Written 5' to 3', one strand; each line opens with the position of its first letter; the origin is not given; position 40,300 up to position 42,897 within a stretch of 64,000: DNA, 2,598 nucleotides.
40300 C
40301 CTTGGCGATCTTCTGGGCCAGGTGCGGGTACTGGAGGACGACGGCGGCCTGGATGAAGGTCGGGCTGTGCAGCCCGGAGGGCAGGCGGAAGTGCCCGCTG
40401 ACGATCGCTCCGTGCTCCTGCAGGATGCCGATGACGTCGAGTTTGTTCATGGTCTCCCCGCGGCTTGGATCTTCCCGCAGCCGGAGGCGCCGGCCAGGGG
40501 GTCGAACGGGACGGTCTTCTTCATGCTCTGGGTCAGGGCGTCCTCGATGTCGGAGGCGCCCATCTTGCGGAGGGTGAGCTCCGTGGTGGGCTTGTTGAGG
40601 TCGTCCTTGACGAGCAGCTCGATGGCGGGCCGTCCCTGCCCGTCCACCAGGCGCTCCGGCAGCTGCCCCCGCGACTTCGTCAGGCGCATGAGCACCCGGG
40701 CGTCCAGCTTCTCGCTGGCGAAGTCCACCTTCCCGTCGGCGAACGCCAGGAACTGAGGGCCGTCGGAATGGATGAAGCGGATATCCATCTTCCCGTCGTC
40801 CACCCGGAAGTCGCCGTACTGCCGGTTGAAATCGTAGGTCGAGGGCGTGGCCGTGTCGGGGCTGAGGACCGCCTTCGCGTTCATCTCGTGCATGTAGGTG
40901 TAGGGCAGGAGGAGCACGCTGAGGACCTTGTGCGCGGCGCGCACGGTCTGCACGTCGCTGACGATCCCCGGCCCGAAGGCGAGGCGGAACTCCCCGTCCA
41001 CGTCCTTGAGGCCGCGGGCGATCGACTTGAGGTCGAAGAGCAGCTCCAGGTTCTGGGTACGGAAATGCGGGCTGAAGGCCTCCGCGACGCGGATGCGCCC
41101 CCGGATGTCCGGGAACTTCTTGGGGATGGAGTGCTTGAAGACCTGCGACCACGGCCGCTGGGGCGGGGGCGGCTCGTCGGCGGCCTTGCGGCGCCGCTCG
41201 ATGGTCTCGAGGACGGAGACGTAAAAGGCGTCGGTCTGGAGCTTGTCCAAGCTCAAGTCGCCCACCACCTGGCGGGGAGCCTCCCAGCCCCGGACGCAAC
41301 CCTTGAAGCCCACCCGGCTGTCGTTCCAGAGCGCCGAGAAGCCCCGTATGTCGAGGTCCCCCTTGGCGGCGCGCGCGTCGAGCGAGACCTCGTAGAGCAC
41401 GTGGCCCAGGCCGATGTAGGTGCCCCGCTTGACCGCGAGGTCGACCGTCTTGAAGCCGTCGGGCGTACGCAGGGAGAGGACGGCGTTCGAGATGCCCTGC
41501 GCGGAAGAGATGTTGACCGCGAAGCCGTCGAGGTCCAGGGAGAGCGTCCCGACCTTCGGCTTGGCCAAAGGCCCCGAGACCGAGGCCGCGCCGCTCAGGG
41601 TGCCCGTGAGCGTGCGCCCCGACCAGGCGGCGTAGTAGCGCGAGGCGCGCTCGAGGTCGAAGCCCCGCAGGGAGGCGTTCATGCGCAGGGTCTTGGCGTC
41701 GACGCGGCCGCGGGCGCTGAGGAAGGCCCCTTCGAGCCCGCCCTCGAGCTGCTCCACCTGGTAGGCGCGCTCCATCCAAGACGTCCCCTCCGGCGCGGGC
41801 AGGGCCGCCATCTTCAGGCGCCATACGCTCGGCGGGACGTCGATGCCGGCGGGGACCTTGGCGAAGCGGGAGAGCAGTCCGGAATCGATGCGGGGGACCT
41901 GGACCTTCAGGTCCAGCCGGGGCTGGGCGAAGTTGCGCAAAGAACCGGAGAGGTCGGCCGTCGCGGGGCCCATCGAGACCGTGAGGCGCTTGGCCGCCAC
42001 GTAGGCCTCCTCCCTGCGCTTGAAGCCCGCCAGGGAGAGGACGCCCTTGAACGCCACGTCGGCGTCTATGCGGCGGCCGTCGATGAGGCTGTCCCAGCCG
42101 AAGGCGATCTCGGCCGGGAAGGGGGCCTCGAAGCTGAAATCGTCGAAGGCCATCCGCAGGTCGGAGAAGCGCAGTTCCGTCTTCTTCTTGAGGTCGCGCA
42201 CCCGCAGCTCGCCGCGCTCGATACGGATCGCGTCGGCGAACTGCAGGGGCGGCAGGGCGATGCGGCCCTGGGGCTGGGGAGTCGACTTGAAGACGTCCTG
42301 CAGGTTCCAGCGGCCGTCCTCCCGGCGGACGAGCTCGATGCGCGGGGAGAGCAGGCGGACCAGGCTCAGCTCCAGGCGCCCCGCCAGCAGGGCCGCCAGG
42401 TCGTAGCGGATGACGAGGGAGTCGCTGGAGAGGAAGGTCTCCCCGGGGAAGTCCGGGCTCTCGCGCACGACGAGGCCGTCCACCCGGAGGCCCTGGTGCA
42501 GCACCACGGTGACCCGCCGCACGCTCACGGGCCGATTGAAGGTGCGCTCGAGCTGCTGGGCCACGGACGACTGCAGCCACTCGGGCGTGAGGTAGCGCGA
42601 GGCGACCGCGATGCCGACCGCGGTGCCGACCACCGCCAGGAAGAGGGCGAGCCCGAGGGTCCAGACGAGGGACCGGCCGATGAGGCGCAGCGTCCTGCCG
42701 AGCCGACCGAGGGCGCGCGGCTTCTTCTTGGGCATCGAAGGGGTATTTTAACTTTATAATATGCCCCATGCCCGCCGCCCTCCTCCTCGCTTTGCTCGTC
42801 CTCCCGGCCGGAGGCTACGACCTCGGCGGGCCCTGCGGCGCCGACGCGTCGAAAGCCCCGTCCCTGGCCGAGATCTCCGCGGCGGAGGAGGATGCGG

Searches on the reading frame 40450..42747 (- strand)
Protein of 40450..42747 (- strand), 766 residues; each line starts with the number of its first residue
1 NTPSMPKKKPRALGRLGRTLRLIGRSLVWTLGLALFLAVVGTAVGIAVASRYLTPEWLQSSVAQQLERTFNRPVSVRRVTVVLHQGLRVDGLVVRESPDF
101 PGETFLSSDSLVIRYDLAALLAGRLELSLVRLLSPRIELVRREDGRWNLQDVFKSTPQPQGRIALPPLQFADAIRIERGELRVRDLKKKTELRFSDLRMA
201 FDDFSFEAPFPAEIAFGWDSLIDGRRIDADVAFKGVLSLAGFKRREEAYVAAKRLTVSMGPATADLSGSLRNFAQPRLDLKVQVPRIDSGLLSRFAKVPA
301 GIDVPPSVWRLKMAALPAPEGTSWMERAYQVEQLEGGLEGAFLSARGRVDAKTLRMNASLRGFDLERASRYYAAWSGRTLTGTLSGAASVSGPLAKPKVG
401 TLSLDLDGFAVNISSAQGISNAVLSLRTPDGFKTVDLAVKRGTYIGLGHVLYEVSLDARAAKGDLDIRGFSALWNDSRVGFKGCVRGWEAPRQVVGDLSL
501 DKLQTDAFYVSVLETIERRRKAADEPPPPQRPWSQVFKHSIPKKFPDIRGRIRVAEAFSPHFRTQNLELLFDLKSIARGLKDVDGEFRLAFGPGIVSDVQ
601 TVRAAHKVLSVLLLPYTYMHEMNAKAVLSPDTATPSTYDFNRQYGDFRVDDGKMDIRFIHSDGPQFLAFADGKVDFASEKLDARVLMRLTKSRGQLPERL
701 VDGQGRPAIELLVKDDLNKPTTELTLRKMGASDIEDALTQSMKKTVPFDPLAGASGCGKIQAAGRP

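Call 27: search_protein_families(library=pfam, proteins=[window:40450-42747:-], max_evalue=0.00001)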
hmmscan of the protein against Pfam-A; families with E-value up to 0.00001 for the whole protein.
window:40450-42747:- (766 aa): 3 families
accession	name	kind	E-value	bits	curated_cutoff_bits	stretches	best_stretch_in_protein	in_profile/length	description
PF05359.17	DUF748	-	1.4e-19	70.1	50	1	37-207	19-190/1037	Domain of Unknown Function (DUF748)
PF05170.20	AsmA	-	1.1e-06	28.2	29.8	1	24-157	5-135/607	AsmA family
PF13116.12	YhdP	-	5.2e-06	25.1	46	0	582-685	1071-1168/1224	YhdP protein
